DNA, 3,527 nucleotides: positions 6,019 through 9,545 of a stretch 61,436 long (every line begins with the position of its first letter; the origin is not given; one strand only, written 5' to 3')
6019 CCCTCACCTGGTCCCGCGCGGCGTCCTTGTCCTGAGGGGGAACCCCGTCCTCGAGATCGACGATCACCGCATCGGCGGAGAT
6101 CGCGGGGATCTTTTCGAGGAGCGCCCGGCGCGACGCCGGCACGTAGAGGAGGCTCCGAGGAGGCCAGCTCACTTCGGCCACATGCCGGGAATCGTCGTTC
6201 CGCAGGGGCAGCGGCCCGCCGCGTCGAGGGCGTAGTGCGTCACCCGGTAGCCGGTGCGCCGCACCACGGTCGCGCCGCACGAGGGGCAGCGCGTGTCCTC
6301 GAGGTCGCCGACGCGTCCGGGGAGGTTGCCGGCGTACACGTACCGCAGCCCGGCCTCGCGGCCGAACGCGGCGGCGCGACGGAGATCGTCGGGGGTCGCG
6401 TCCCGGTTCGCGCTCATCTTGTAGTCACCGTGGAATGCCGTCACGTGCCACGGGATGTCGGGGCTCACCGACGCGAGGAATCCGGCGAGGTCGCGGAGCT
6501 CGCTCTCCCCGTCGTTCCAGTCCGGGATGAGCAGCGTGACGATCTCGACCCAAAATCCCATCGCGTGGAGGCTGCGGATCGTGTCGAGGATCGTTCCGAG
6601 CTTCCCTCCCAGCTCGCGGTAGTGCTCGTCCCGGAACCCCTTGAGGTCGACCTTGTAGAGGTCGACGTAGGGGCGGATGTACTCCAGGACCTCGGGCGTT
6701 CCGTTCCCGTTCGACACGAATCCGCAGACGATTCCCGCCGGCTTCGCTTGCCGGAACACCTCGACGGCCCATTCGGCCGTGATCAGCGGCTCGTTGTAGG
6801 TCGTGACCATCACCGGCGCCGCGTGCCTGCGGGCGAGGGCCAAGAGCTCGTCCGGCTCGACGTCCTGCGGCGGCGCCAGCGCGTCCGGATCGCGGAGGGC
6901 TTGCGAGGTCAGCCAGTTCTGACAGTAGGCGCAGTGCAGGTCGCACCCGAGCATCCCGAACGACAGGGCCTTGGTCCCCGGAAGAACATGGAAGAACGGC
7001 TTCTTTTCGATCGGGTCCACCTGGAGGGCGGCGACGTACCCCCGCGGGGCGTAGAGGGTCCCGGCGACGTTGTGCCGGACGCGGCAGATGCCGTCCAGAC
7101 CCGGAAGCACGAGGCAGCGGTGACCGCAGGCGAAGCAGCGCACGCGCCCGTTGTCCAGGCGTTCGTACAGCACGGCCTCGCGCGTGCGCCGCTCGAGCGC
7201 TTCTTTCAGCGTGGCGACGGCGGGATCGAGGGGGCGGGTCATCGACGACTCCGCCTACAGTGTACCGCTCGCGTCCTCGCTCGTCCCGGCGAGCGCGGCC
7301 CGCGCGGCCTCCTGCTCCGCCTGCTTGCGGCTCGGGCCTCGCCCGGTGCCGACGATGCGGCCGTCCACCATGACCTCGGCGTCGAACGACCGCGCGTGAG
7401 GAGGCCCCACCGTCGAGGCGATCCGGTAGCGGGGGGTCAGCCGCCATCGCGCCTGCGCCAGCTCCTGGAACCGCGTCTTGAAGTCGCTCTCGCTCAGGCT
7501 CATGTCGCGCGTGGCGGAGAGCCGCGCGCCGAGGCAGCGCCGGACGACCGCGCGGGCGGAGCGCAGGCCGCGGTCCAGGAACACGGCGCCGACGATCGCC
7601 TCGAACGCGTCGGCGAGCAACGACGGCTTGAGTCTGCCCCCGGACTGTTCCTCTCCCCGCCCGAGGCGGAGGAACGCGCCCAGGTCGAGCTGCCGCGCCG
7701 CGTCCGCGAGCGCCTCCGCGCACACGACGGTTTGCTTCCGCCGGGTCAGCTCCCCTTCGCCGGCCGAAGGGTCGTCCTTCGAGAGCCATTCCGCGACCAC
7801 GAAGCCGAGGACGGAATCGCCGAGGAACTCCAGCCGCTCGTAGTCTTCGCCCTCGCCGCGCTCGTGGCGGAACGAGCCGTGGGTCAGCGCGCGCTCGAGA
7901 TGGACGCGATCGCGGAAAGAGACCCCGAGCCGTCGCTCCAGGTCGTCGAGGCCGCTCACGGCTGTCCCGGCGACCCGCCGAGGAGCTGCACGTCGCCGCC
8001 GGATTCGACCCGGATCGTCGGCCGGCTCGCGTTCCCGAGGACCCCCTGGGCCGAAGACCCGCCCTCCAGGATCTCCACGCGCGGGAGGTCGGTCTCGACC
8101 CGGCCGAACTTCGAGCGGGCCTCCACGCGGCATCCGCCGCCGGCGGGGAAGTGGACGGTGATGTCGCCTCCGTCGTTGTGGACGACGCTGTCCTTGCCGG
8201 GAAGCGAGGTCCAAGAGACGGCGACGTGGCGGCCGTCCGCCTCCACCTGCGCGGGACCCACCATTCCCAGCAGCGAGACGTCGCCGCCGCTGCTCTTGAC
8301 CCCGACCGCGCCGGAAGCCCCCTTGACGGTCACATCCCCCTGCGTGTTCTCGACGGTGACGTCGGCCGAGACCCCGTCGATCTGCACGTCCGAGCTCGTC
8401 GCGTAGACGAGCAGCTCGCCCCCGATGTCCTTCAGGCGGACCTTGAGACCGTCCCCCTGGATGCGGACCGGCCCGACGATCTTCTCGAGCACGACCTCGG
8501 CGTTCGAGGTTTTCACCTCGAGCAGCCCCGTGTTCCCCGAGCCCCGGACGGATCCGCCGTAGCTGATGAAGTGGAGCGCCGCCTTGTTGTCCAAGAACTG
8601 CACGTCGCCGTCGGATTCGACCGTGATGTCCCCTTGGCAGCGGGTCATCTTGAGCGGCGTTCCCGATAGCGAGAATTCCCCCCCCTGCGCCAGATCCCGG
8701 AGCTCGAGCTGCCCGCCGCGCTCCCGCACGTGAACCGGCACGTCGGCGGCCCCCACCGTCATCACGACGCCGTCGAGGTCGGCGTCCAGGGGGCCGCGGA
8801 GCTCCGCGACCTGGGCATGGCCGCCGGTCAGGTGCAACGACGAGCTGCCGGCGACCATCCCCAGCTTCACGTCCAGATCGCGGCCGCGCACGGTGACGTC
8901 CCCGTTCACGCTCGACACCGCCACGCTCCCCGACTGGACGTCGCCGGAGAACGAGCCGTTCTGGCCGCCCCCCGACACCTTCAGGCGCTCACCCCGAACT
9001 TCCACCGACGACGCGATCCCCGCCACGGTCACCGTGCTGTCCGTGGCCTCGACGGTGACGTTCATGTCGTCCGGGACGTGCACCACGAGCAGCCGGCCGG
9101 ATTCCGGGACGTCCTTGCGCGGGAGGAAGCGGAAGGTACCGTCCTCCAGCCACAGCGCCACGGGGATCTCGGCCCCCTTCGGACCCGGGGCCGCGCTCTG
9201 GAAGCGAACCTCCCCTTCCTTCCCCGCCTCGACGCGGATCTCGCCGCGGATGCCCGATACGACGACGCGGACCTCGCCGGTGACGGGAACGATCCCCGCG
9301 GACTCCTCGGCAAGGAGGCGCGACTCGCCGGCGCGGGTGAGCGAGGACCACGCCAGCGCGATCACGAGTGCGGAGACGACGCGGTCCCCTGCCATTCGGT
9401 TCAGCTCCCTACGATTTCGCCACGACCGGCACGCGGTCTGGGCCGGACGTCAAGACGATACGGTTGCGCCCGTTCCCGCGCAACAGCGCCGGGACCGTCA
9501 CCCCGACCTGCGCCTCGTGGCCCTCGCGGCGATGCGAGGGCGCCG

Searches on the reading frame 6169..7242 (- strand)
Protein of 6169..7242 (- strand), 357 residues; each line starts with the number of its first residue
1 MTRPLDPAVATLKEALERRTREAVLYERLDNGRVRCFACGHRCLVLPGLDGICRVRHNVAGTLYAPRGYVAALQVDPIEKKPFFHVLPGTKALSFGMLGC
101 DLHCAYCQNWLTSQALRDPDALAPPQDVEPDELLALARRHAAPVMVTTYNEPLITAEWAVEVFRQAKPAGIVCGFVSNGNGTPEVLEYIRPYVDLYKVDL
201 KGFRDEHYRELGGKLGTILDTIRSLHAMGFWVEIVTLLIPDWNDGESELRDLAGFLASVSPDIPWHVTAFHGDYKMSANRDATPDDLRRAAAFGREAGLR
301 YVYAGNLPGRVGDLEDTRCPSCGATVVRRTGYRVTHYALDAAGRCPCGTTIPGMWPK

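Call 66: search_protein_families(library=pfam, proteins=[window:6169-7242:-], max_evalue=0.00001)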
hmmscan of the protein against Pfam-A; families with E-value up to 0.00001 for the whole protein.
window:6169-7242:- (357 aa): 1 family
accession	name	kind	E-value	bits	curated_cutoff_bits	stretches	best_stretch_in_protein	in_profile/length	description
PF04055.27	Radical_SAM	-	5.3e-17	62.9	29.5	1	99-251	6-164/166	Radical SAM superfamily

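Call 67: search_protein_families(library=ncbifam, proteins=[window:6169-7242:-], max_evalue=0.00001)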
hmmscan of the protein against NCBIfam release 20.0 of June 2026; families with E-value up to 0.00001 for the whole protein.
window:6169-7242:- (357 aa): 13 families
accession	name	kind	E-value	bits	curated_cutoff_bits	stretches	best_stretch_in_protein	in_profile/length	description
TIGR04337.1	AmmeMemoSam_rS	hypoth_equivalog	7.9e-79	265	220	1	26-355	4-333/349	AmmeMemoRadiSam system radical SAM enzyme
TIGR04041.1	activase_YjjW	hypoth_equivalog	2.8e-14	53.2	250.2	1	151-271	118-239/276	YjjW family glycine radical enzyme activase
TIGR02493.1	PFLA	equivalog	2e-13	50.2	231.75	1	88-259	14-186/235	pyruvate formate-lyase-activating protein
NF048010.1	SfplDhtActHpsHDes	equivalog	2.1e-11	43.2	430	1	150-271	140-264/298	(2S)-3-sulfopropanediol dehydratase activating enzyme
TIGR02494.1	PFLE_PFLC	subfamily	2.6e-11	43.3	174.35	1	151-271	133-255/293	glycyl-radical enzyme activating protein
TIGR04395.1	cutC_activ_rSAM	equivalog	7.8e-10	38.5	360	1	150-258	138-247/309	choline TMA-lyase-activating enzyme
NF033719.1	ind_deCO2_activ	equivalog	5.8e-09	35.7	425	1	150-258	138-247/302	indoleacetate decarboxylase activase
TIGR04003.1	rSAM_BssD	equivalog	2.1e-08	33.7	496.45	1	150-260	136-248/314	[benzylsuccinate synthase]-activating enzyme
NF043069.1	T4HPD_activ_SAM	equivalog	4.7e-08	32.7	425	1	150-260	132-243/299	trans-4-hydroxy-L-proline dehydratase activase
NF048008.1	SfplDhtActHpfHKleb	equivalog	1.1e-06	28.2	500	0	149-257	134-243/308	(2S)-3-sulfopropanediol dehydratase activating enzyme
NF033717.2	HPDL_rSAM_activ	equivalog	3.8e-06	26.4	420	0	150-258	139-250/311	4-hydroxyphenylacetate decarboxylase activase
TIGR02495.1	NrdG2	equivalog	4.1e-06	26.3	131.15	1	89-225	15-150/193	anaerobic ribonucleoside-triphosphate reductase activating protein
NF008356.0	PRK11145.1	equivalog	9.4e-06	25.1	375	0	88-259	19-191/246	pyruvate formate lyase 1-activating protein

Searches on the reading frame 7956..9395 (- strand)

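Call 66: search_protein_families(library=pfam, proteins=[window:7956-9395:-], max_evalue=0.00001)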
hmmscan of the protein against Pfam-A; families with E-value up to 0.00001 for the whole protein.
window:7956-9395:- (479 aa): 1 family
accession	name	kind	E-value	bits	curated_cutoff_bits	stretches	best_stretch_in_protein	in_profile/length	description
PF13349.12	DUF4097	-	9.9e-09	35.4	22.9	0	328-458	101-233/247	Toastrack DUF4097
